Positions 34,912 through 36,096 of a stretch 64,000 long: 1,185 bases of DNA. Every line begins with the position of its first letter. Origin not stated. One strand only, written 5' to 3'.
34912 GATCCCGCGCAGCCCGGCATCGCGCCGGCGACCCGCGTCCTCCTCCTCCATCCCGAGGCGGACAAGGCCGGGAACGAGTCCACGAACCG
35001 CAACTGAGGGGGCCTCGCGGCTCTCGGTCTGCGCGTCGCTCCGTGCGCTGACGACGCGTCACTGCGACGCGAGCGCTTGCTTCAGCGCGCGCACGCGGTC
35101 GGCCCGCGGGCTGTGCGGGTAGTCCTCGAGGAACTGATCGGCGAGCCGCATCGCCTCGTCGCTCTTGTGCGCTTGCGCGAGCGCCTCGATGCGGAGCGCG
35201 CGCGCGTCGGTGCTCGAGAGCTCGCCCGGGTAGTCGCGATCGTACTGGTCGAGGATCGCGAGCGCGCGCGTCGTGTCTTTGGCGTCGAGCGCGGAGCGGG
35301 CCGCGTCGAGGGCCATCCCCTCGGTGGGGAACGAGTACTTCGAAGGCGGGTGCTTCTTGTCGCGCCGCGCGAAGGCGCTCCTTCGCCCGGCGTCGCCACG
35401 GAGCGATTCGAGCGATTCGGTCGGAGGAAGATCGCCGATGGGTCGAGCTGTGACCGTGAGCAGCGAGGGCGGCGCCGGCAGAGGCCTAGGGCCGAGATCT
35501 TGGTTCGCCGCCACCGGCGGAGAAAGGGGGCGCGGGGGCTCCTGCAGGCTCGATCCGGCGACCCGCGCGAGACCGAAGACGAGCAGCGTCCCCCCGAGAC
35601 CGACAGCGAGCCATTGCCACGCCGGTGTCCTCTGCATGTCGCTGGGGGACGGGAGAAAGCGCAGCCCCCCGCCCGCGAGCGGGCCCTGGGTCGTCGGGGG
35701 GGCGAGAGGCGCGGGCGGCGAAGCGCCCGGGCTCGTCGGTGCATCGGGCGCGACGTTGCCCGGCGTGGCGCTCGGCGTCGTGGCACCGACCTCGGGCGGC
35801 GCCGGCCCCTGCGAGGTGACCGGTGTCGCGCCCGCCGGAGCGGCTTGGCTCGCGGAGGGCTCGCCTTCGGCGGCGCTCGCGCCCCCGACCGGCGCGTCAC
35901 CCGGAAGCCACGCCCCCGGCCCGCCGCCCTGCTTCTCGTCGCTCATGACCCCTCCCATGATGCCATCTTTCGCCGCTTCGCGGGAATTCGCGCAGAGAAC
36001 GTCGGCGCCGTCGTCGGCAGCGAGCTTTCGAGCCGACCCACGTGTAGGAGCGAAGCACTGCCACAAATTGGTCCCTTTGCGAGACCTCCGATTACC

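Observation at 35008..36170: Antisense gene inserted between pilP and pilQ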

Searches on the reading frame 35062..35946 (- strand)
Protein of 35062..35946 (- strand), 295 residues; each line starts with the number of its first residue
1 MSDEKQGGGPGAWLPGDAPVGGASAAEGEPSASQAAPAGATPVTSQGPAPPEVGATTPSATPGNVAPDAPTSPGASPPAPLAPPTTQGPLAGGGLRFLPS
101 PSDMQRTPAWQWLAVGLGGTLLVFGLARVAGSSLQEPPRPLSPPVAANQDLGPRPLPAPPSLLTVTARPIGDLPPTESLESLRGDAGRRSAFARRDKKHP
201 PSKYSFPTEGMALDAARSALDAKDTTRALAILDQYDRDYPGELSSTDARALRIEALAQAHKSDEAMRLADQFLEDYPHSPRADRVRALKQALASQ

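Call 5: search_protein_families(library=pfam, proteins=[window:35062-35946:-], max_evalue=0.1)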
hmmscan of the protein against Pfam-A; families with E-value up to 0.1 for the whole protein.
window:35062-35946:- (295 aa): 4 families
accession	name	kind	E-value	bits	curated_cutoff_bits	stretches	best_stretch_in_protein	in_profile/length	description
PF13525.12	YfiO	-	4.3e-05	23.8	25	1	214-286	10-82/203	Outer membrane lipoprotein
PF13428.12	TPR_14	-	0.00013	22.8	23.5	1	247-286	2-41/44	Tetratricopeptide repeat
PF14559.12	TPR_19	-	0.00033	21.3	25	1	219-287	1-66/68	Tetratricopeptide repeat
PF13174.12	TPR_6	-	0.00074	20.4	26.3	0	215-240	6-31/33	Tetratricopeptide repeat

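Call 8: search_protein_families(library=ncbifam, proteins=[window:35062-35946:-], max_evalue=0.1)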
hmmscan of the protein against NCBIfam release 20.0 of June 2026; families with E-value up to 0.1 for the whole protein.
window:35062-35946:- (295 aa): 2 families
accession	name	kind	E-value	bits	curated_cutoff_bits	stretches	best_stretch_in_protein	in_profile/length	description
TIGR03302.1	OM_YfiO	subfamily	2.8e-05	23.7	81.4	1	211-286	35-110/239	outer membrane protein assembly factor BamD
TIGR02795.1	tol_pal_ybgF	equivalog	0.00072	20.1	90.1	1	212-283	5-76/119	tol-pal system protein YbgF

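Call 9: find_homologous_proteins(query=window:35062-35946:-, max_evalue=0.001)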
Query window:35062-35946:- (295 aa): 11 proteins with E <= 0.001 among 8000 candidates.
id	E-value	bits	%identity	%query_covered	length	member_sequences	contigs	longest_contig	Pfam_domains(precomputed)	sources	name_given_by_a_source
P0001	1.2e-182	624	100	100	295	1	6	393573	-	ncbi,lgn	-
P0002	1.3e-28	118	42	79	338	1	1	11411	-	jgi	jgi:hypothetical protein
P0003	3.4e-25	107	45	63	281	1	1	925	-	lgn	-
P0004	2.2e-8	52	41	29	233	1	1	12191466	-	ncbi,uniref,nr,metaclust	ncbi:hypothetical protein AKJ09_04469 [Labilithrix luteola]|uniref:Outer membrane lipoprotein BamD-l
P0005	3.2e-8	52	43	30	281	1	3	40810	-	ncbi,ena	-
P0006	2.1e-7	49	42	29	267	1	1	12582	-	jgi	jgi:hypothetical protein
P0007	1.5e-6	46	48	25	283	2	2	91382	-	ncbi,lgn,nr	ncbi:MAG: hypothetical protein KF850_09270 [Labilithrix sp.]|nr:hypothetical protein [Labilithrix sp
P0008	2.7e-6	45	42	28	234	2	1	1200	-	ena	-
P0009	1.2e-5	43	40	27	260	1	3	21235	-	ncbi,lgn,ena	-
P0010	9.1e-5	40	40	28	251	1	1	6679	PF13525.13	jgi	jgi:hypothetical protein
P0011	3.7e-4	38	39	28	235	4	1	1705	-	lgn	-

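Call 10: find_encoding_contigs(protein=P0001, flank=6000, max_places=4)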
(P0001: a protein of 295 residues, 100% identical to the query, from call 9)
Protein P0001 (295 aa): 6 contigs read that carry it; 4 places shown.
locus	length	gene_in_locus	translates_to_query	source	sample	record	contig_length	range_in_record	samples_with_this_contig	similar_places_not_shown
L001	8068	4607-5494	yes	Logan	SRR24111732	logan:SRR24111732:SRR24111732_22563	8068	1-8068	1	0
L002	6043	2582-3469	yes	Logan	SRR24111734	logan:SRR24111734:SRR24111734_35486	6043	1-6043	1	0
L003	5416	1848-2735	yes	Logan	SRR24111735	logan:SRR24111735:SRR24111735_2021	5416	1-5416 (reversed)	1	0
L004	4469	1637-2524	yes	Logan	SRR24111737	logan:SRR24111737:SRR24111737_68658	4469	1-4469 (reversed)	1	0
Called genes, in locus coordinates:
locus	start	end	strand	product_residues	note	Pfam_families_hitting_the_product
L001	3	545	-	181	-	?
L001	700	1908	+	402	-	PF00069:Pkinase, PF01636:APH (faint), PF07714:PK_Tyr_Ser-Thr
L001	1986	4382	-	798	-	PF11741:AMIN (faint), PF07660:STN, PF03958:Secretin_N, PF00263:Secretin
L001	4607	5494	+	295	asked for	-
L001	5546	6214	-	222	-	-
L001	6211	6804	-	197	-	PF04350:PilO, PF10741:T2SSM_b (weak)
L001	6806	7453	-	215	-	PF05137:PilN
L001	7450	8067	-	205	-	?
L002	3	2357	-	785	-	?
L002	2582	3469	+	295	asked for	-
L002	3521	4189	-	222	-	-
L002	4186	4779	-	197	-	PF04350:PilO, PF10741:T2SSM_b (weak)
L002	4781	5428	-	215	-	PF05137:PilN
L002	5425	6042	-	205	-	?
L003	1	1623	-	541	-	?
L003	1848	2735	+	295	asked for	-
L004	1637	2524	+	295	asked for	-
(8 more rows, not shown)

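Call 11: find_encoding_contigs(protein=P0002, flank=6000, max_places=3)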
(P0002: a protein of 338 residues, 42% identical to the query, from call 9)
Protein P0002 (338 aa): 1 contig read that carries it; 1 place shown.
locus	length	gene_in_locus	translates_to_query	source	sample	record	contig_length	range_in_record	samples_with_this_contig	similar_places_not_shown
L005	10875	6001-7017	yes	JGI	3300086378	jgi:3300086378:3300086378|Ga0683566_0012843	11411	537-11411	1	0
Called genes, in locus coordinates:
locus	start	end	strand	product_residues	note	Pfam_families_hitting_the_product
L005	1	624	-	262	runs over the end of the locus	PF00378:ECH_1, PF16113:ECH_2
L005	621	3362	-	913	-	-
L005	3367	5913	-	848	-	PF11741:AMIN (faint), PF21305:type_II_gspD_N0 (weak), PF07660:STN, PF03958:Secretin_N, PF00263:Secretin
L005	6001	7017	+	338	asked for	-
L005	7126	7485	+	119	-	PF03779:SPW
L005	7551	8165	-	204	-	-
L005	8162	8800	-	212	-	PF04350:PilO, PF10741:T2SSM_b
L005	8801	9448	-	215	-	PF05137:PilN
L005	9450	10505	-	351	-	PF11104:PilM_2, PF14450:FtsA (weak)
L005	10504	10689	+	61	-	-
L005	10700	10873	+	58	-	?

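Call 12: find_encoding_contigs(protein=P0004, flank=6000, max_places=3)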
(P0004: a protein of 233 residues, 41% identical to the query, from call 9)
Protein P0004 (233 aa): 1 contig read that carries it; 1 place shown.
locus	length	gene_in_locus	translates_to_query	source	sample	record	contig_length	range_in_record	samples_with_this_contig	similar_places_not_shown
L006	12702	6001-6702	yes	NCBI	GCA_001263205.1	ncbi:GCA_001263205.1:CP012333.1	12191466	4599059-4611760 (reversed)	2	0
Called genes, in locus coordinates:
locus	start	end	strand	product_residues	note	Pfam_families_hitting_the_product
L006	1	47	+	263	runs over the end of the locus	-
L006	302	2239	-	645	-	PF00282:Pyridoxal_deC, PF21391:tyr_de_CO2_C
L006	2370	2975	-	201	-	PF07336:ABATE, PF11706:zf-CGNR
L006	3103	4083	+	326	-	PF12146:Hydrolase_4, PF00561:Abhydrolase_1, PF12697:Abhydrolase_6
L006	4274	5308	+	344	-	-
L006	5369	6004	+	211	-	PF04542:Sigma70_r2 (weak), PF07638:Sigma70_ECF (weak), PF08281:Sigma70_r4_2, PF04545:Sigma70_r4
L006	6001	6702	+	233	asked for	-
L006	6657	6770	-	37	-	-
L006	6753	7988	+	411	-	PF04885:Stig1 (faint)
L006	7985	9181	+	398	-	-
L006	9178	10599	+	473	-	-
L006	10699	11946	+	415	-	PF25390:WD40_RLD, PF00415:RCC1 (weak), PF25390:WD40_RLD, PF13540:RCC1_2, PF00415:RCC1 (weak)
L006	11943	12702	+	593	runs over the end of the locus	PF17517:IgGFc_binding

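Call 22: find_related_loci(query=A1, collection=metagenome_contigs, flank=6000)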
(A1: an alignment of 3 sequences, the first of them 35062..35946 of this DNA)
Query A1 (295 aa) in metagenome_contigs; peptide patterns used: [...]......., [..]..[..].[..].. (x = any residue, [..] = any of these).
485 stretches matched a pattern, but none encodes a relative of the query by tblastn (E <= 1e-3).

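Call 24: find_encoding_contigs(protein=P0005, flank=4000, max_places=2)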
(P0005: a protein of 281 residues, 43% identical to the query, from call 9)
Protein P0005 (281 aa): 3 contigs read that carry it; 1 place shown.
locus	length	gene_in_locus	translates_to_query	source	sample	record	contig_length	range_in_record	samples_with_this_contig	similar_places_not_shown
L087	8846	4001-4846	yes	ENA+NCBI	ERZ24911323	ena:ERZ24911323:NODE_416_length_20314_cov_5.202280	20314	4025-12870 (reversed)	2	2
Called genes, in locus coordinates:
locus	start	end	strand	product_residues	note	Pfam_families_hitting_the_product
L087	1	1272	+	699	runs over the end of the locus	PF14237:GYF_2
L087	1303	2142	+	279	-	-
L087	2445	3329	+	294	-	-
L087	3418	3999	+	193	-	PF08281:Sigma70_r4_2, PF04545:Sigma70_r4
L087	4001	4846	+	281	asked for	-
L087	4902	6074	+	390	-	PF04885:Stig1 (faint)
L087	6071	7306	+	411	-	-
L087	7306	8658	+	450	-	-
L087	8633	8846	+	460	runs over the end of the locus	PF25390:WD40_RLD, PF13540:RCC1_2, PF00415:RCC1 (weak)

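Call 25: find_encoding_contigs(protein=P0007, flank=4000, max_places=2)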
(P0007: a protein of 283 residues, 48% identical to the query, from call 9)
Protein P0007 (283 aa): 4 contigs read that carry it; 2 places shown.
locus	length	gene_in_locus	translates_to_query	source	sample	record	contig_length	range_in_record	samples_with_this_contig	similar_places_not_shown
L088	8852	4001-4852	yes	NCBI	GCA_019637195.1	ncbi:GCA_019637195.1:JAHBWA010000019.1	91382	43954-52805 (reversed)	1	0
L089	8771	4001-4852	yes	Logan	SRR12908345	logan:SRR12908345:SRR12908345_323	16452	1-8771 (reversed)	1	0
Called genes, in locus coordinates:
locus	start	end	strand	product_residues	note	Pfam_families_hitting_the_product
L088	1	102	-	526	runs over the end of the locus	PF00392:GntR, PF00155:Aminotran_1_2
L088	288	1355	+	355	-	PF01243:PNPOx_N (weak), PF04299:FMN_bind_2 (weak), PF12900:Pyridox_ox_2, PF00583:Acetyltransf_1, PF13508:Acetyltransf_7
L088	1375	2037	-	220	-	-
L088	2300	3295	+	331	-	-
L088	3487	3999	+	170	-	PF04542:Sigma70_r2 (weak), PF08281:Sigma70_r4_2, PF04545:Sigma70_r4 (weak)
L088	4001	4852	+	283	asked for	-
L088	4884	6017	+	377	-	PF04885:Stig1 (faint)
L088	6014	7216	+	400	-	-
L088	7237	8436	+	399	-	-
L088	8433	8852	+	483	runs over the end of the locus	PF25390:WD40_RLD, PF13540:RCC1_2, PF25390:WD40_RLD, PF00415:RCC1 (weak), PF13540:RCC1_2, PF00415:RCC1, PF13540:RCC1_2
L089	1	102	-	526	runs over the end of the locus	PF00392:GntR, PF00155:Aminotran_1_2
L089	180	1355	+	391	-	PF04299:FMN_bind_2 (faint), PF01243:PNPOx_N (weak), PF12900:Pyridox_ox_2, PF00583:Acetyltransf_1, PF13508:Acetyltransf_7 (weak)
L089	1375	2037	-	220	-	-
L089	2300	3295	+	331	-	-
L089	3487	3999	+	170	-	PF04542:Sigma70_r2 (weak), PF08281:Sigma70_r4_2, PF04545:Sigma70_r4 (weak)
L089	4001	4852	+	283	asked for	-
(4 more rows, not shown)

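Call 32: predict_structure(alignment_id=A2)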
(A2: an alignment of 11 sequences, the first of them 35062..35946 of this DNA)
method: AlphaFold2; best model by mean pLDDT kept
length: 295 residues; sequences in the alignment: 11
mean_pLDDT: 63.4   pTM: 0.39
mean pLDDT of the five models: 63.4, 62.6, 61.5, 58.6, 56.4
residues with pLDDT >= 90: 79; 70-90: 13; 50-70: 93; < 50: 110
segments of 3 or more residues with pLDDT < 50: 2-4, 45-57, 59-62, 72-80, 86-90, 92-96, 102-106, 129-135, 145-148, 162-195
pLDDT, mean of each block of 10 residues (from residue 1): 50 54 52 55 47 45 51 47 49 45 48 54 52 47 49 60 46 43 44 51 78 95 97 91 86 97 97 96 97 95
secondary structure, 60 per line:
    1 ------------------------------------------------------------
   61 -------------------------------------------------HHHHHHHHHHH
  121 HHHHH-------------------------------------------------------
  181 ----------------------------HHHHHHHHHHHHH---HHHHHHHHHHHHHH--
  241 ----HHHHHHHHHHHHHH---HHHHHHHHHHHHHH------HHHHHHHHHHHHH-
elements in order: H110-125 H209-221 H225-238 H245-258 H262-275 H282-294

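Call 35: fold_search(model_id=the predicted structure, library=pdb)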
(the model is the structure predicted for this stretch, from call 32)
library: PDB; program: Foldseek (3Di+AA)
matches with E <= 10: 1411; with E <= 0.001: 0
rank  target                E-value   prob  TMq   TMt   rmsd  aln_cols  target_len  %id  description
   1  2xev_C                3.4e-03  1.00  0.28  0.64   2.5        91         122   16  Crystal structure of the TPR domain of Xanthomonas campestris ybgF (released 2010-09-15)
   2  5waq                  4.1e-03  1.00  0.27  0.38   1.6        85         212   16  Structure of BamD from Neisseria gonorrhoeae (released 2017-12-06)
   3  2xev_B                4.1e-03  1.00  0.28  0.63   2.4        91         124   16  Crystal structure of the TPR domain of Xanthomonas campestris ybgF (released 2010-09-15)
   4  6evm_A                4.3e-03  1.00  0.26  0.68   3.5        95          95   19  Crystal structure of a Pro-9 complexed peptide-substrate-binding domain of human type II collagen prolyl 4-hydroxylase (released 2018-09-12)
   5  5ayw_D                8.0e-03  1.00  0.27  0.37   3.3        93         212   22  Structure of a membrane complex (released 2016-02-24)
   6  9hpq_B                8.5e-03  1.00  0.26  0.66   3.4        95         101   19  Peptide-substrate-binding (PSB) domain of human type I collagen prolyl 4-hydroxylase complexed with Pro-Pro-Gly-Pro-Ar (released 2025-09-24)
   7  9htd_A                8.5e-03  1.00  0.25  0.67   3.5        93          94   19  Peptide-substrate-binding (PSB) domain of human type II collagen prolyl 4-hydroxylase complexed with Pro-Hyp-Gly-Pro-A (released 2025-09-24)
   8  3tgo_B                9.5e-03  1.00  0.27  0.36   2.3        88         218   19  Crystal structure of the E. coli BamCD complex (released 2011-09-28)
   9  3qky                  9.5e-03  1.00  0.27  0.32   2.3        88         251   15  Crystal structure of Rhodothermus marinus BamD (released 2011-04-20)
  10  2xev_A                9.5e-03  1.00  0.27  0.62   3.6        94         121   18  Crystal structure of the TPR domain of Xanthomonas campestris ybgF (released 2010-09-15)
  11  3tgo_A                1.0e-02  1.00  0.27  0.36   2.3        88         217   19  Crystal structure of the E. coli BamCD complex (released 2011-09-28)
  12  5efr                  1.0e-02  1.00  0.27  0.20   2.1        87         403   15  Crystal Structure of a BamA-BamD fusion (released 2016-01-27)
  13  8arb_A                1.1e-02  1.00  0.26  0.62   3.0        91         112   19  Heterologous Complex of shortened Aeromonas hydrophila Type III secretion substrate AscX with Yersinia enterocolitica  (released 2023-04-26)
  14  9hpq_D                1.2e-02  1.00  0.26  0.66   3.5        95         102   19  Peptide-substrate-binding (PSB) domain of human type I collagen prolyl 4-hydroxylase complexed with Pro-Pro-Gly-Pro-Ar (released 2025-09-24)
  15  9hre_A                1.2e-02  1.00  0.25  0.62   3.9        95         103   22  Peptide-substrate-binding (PSB) domain of human type I collagen prolyl 4-hydroxylase complexed with Pro-Hyp-Gly-Pro-Al (released 2025-09-24)
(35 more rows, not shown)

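Call 36: search_solved_structures(query=A2, max_evalue=1, show_alignments=2)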
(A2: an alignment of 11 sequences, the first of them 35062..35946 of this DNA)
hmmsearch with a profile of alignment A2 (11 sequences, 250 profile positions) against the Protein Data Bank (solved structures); distinct sequences matched with E-value up to 1: 0.

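Call 38: list_cluster_members(proteins=[P0001, P0002, P0003])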
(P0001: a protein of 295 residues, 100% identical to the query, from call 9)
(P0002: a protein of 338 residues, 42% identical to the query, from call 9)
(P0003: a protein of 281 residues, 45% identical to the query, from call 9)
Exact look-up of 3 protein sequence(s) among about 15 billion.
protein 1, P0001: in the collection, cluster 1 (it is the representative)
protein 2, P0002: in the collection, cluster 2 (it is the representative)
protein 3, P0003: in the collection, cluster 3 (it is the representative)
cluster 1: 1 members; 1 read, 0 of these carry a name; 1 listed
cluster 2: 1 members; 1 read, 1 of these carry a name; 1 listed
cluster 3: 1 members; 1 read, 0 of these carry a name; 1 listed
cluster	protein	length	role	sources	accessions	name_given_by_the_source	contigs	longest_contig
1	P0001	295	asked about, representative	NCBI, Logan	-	-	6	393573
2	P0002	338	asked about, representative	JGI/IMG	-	hypothetical protein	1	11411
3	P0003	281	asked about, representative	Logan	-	-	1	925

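Call 68: predict_structure(alignment_id=A4)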
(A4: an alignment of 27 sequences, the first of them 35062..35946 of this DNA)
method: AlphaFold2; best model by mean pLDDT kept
length: 295 residues; sequences in the alignment: 27
mean_pLDDT: 65.1   pTM: 0.39
mean pLDDT of the five models: 65.1, 64.5, 63.0, 62.0, 60.5
residues with pLDDT >= 90: 77; 70-90: 31; 50-70: 88; < 50: 99
segments of 3 or more residues with pLDDT < 50: 2-9, 20-29, 31-36, 38-42, 59-63, 74-76, 85-88, 91-97, 102-104, 133-135, 147-153, 171-178
pLDDT, mean of each block of 10 residues (from residue 1): 48 51 45 44 51 52 50 50 48 48 57 77 68 51 47 52 49 46 53 54 82 95 96 89 83 96 97 96 97 95
secondary structure, 60 per line:
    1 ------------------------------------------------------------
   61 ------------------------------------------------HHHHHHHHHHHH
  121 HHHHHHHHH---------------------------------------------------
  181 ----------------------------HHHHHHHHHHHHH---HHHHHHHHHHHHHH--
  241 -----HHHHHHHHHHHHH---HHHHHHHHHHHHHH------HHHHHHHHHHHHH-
elements in order: H109-129 H209-221 H225-238 H246-258 H262-275 H282-294

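Call 73: search_protein_representatives(alignment_id=A4)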
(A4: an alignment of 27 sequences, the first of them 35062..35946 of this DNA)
Query: 27 sequences, 283 profile positions. Proteins with E-value up to 0.001 (for the whole library): 9132; up to 1e-10: 1973; up to 1e-30: 15. The best 150 are listed.
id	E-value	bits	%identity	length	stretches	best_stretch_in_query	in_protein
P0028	5.6e-97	341.6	-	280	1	1-282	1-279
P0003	5.8e-78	279.2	-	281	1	1-279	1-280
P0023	3.4e-76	273.4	-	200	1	84-281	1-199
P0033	6.0e-75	269.3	-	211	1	75-282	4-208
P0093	2.3e-74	267.4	-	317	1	2-282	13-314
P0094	2.9e-71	257.2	-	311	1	3-282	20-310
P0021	6.8e-68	246.2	-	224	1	55-281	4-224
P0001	1.4e-65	238.6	-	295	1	1-277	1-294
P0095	2.8e-55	204.8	-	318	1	12-281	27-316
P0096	4.0e-46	174.8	-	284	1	1-280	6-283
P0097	8.2e-44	167.2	-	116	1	174-281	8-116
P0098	1.2e-42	163.4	-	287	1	8-276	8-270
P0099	1.5e-41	159.8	-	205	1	89-277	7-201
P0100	2.5e-36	142.6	-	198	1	88-279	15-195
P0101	6.4e-34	134.7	-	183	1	89-276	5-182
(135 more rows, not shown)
